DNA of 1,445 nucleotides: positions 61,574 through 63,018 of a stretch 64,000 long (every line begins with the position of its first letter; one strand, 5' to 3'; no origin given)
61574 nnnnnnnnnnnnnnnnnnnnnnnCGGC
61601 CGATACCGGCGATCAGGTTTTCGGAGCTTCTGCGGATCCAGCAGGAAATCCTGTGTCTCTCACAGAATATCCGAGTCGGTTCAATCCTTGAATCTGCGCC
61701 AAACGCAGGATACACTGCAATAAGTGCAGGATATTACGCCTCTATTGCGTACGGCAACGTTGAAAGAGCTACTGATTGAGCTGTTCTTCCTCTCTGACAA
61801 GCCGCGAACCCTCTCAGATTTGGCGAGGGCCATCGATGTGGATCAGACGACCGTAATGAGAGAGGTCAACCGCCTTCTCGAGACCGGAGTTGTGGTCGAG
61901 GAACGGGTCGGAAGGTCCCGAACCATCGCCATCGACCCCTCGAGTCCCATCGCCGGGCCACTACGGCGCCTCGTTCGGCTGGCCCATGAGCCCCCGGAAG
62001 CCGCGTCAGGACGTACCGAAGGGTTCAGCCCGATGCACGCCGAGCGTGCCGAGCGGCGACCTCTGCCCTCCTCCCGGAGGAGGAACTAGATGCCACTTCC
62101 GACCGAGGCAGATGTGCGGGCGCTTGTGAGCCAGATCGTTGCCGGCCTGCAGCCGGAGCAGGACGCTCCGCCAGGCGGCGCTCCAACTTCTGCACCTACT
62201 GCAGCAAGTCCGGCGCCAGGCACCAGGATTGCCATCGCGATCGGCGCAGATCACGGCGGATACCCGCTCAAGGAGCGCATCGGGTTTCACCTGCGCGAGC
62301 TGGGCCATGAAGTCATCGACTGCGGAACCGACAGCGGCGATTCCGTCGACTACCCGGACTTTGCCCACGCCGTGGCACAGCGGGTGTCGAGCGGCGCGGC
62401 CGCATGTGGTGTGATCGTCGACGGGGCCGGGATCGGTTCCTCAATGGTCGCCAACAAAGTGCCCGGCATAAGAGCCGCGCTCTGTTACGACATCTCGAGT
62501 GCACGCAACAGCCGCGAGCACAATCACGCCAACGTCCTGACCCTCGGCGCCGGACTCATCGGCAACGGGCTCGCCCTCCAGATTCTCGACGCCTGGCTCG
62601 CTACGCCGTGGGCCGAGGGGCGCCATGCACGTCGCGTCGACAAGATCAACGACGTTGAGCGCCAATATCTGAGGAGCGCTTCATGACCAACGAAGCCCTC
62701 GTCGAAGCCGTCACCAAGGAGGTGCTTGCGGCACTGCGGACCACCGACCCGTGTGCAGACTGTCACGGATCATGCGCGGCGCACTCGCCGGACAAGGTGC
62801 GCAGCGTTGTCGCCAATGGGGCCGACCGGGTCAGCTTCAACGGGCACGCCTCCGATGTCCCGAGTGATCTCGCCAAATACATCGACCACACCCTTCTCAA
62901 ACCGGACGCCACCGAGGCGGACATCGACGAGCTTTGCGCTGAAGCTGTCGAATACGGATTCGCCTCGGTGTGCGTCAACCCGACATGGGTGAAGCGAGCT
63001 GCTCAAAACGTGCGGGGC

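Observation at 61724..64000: Start of a bacterial microcompartment locus: regulator, RpiB and DeoC with encapsulation-peptide-like N-termini, tandem-BMC shell gene cut by the window edge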

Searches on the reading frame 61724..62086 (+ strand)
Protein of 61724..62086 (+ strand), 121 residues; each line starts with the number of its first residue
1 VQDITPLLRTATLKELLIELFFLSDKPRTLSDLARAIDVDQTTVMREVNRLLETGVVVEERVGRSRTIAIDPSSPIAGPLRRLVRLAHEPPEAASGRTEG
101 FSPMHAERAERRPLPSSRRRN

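Call 4: search_protein_families(library=pfam, proteins=[window:61724-62086:+], max_evalue=0.01)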
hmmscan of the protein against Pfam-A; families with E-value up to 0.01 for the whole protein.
window:61724-62086:+ (121 aa): 12 families
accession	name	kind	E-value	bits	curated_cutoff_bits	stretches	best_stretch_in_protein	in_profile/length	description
PF12802.13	MarR_2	-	9.1e-07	29.4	27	1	20-63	11-56/61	MarR family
PF12840.13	HTH_20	-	3.2e-06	27.4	27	1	23-59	14-50/51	Helix-turn-helix domain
PF25212.1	HVO_A0114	-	4.4e-05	23.6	27.6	1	24-68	33-77/84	HVO_A0114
PF08279.18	HTH_11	-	0.00014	22.2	25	1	16-62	4-50/55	HTH domain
PF01978.25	TrmB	-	0.00026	21.2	25.6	1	23-72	18-67/68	Sugar-specific transcriptional regulator TrmB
PF01022.26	HTH_5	-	0.00026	21.2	22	1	20-57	8-45/47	Bacterial regulatory protein, arsR family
PF25213.1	HVO_A0261_N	-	0.00027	21.2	35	1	23-60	20-57/86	HVO_A0261 N-terminal domain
PF09339.16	HTH_IclR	-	0.0021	18.2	22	1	24-59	15-50/52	IclR helix-turn-helix domain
PF24033.1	DUF7342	-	0.0032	17.9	31.6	1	25-83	15-73/150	Family of unknown function (DUF7342)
PF13412.12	HTH_24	-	0.0052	16.8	21.9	1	29-57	19-47/48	Winged helix-turn-helix DNA-binding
PF13463.12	HTH_27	-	0.0066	17.1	22.2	1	15-63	5-52/68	Winged helix DNA-binding domain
PF13936.12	HTH_38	-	0.0092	16.1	27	0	30-50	23-43/44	Helix-turn-helix domain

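Call 6: search_protein_families(library=ncbifam, proteins=[window:61724-62086:+], max_evalue=1)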
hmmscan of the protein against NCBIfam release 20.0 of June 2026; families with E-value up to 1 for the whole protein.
window:61724-62086:+ (121 aa): 13 families
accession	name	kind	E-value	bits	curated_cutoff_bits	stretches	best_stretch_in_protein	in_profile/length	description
NF053606.1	Sta1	subfamily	5.4e-05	23.2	80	1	21-64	28-71/100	Sta1 family transcriptional regulator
NF033788.1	HTH_metalloreg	subfamily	0.00011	22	55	1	22-72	19-70/77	metalloregulator ArsR/SmtB family transcription factor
TIGR00122.1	birA_repr_reg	equivalog_domain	0.0011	18.9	70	1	17-60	3-46/69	biotin operon repressor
TIGR01884.1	cas_HTH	subfamily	0.0016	17.9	60.2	1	22-67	150-195/202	CRISPR-associated CARF protein Csa3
NF040939.2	trans_reg_lrs14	equivalog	0.0019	18.2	90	1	23-63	32-72/103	Lrs14 family HTH-type transcriptional regulator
NF008273.0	PRK11050.1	equivalog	0.0036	17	153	1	19-60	47-87/156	manganese-binding transcriptional regulator MntR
NF053777.1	Saro0803TransReg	equivalog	0.0054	16.4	200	1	20-62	43-86/140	Saro_0803 family transcriptional regulator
NF041413.1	ArsR_Rv2640c_fam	equivalog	0.006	17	155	1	19-65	50-96/118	Rv2640c family ArsR-like transcriptional regulator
NF045593.1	bilirub_TF_BilQ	equivalog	0.0092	15.7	125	1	29-64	46-81/135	bilirubin utilization transcriptional regulator BilQ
NF053602.1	Phr_regulator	exception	0.02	14.5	320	1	20-63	18-60/191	heat shock transcription regulator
NF038251.1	AdcR_fam_Zn_TF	equivalog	0.035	14.3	175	1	20-61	42-83/143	zinc-dependent MarR family transcriptional regulator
NF007297.0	PRK09775.1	equivalog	0.088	11.5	401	1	23-68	11-52/446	type II toxin-antitoxin system HipA family toxin YjjJ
NF007720.0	PRK10411.1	equivalog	0.13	11.5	259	1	23-71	14-61/243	L-fucose operon activator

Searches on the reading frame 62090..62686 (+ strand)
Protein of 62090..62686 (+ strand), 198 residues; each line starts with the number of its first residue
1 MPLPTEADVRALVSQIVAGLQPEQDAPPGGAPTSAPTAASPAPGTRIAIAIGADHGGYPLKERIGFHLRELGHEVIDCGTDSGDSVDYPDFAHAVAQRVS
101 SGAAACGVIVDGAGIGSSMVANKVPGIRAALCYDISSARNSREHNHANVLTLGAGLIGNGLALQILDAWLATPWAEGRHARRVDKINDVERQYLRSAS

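Call 4: search_protein_families(library=pfam, proteins=[window:62090-62683:+], max_evalue=0.01)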
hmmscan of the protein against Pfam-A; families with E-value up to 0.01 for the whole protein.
window:62090-62683:+ (198 aa): 1 family
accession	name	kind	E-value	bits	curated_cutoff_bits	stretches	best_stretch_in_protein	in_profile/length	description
PF02502.23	LacAB_rpiB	-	5.3e-54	182.4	24.7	1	49-186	1-138/138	Ribose/Galactose Isomerase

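Call 6: search_protein_families(library=ncbifam, proteins=[window:62090-62683:+], max_evalue=1)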
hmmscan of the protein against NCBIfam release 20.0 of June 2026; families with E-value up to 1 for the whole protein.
window:62090-62683:+ (198 aa): 12 families
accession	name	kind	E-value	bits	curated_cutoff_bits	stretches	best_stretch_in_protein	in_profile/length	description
NF004051.0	PRK05571.1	subfamily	3.5e-53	179.4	135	1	48-191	3-147/149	ribose-5-phosphate isomerase B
TIGR00689.1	rpiB_lacA_lacB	subfamily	2.9e-52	176.4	88.3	1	49-191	1-144/145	RpiB/LacA/LacB family sugar-phosphate isomerase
TIGR01120.1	rpiB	equivalog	4.1e-47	159.7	138.65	1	49-189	2-142/143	ribose 5-phosphate isomerase B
TIGR02133.1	RPI_actino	equivalog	2.1e-38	131.5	168.2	1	49-191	3-147/148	ribose-5-phosphate isomerase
NF006381.0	PRK08622.1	equivalog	4.1e-33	114.6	234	1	48-192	2-147/171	galactose-6-phosphate isomerase subunit LacB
NF006380.0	PRK08621.1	equivalog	2.3e-30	105.9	164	1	48-188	2-140/142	galactose-6-phosphate isomerase subunit LacA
NF051858.1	EryPhIsonDerIRhiz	equivalog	4.8e-29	101.4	240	1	48-193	2-150/150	D-erythrulose-4-phosphate isomerase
TIGR01119.1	lacB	equivalog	7.5e-27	94.1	312.55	1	48-191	2-146/171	galactose-6-phosphate isomerase subunit LacB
TIGR01118.1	lacA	equivalog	1.9e-25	89.6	181.1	1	47-188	1-140/141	galactose-6-phosphate isomerase subunit LacA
NF009257.0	PRK12613.1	equivalog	2.8e-24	85.9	243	1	48-188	2-139/141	galactose-6-phosphate isomerase subunit LacA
NF009258.0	PRK12615.1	equivalog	1.1e-22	80.8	325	1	48-192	2-147/171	galactose-6-phosphate isomerase subunit LacB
NF006753.0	PRK09273.1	equivalog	0.014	14.8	137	1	69-153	27-113/211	hypothetical protein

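Call 9: find_encoding_contigs(protein=window:62090-62686:+, flank=10000, max_places=10)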
Protein window:62090-62686:+ (198 aa): no gene with exactly this product is on record in the collection.

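Call 36: search_solved_structures(query=window:62090-62683:+, max_evalue=1e-10, show_alignments=0)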
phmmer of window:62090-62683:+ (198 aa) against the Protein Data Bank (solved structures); distinct sequences matched with E-value up to 1e-10: 22.
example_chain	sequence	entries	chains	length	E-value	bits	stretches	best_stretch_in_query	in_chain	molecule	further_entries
3ph3_A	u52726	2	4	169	2.1e-46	161.3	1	43-194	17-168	Ribose-5-phosphate isomerase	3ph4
3he8_A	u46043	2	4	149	1.5e-45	158.6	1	49-194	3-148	Ribose-5-phosphate isomerase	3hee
1o1x_A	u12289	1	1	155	3.9e-35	124.5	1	47-189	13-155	ribose-5-phosphate isomerase RpiB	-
1nn4_A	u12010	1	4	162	5.1e-35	124.2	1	44-191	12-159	Ribose 5-phosphate isomerase B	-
6fxs_A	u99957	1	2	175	3.7e-34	121.4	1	48-190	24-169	Ribose 5-phosphate isomerase, putative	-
2vvo_A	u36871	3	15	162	4e-34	121.2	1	48-193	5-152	RIBOSE-5-PHOSPHATE ISOMERASE B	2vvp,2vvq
2bes_A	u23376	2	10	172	4.3e-34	121.1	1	48-193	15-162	CARBOHYDRATE-PHOSPHATE ISOMERASE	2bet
1usl_A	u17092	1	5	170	4.3e-34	121.1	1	48-193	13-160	RIBOSE 5-PHOSPHATE ISOMERASE B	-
6fxl_A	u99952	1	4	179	8.8e-34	120.1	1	48-193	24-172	Ribose 5-phosphate isomerase, putative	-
2vvr_A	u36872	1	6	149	1.2e-33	119.6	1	49-191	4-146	RIBOSE-5-PHOSPHATE ISOMERASE B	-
3s5p_A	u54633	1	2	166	5.9e-33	117.4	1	39-190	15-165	Ribose 5-phosphate isomerase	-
3k7p_A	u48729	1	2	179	8.9e-33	116.9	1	48-193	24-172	Ribose 5-phosphate isomerase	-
3m1p_A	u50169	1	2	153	1.1e-32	116.5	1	49-192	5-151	Ribose 5-phosphate isomerase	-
3k7o_A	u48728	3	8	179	1.2e-32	116.4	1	48-193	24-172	Ribose 5-phosphate isomerase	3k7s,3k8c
6fxw_A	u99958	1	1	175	4.7e-31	111.2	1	49-195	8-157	Putative ribose 5-phosphate isomerase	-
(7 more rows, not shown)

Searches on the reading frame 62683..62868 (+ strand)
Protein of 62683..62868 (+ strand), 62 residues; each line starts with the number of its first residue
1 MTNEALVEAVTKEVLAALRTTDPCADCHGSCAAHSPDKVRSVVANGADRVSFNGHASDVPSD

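Call 67: search_protein_representatives(protein=window:62683-62868:+)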
Query: 62 residues. Proteins with E-value up to 0.001 (for the whole library): 37; up to 1e-10: 7; up to 1e-30: 0. The best 37 are listed.
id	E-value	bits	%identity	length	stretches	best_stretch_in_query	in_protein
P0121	4.1e-16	73.8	64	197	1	2-62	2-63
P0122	1.2e-15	72.3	75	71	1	1-52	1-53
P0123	2.3e-13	65.2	59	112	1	4-62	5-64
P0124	1.3e-12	62.8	53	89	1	3-62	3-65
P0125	6.8e-12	60.6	56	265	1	4-62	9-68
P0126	4.9e-11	57.9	56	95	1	1-62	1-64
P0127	7.6e-11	57.3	63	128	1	3-62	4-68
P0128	5.4e-10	54.6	55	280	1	3-62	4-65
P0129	1.2e-09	53.5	60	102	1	2-56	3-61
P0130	2.3e-09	52.7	64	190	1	4-62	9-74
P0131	2.5e-09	52.6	56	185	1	4-62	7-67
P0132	7.8e-09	51.0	58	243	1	3-62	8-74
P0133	1.3e-08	50.3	55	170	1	3-62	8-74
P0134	2.6e-08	49.4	48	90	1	2-61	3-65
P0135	3.3e-08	49.0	51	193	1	3-61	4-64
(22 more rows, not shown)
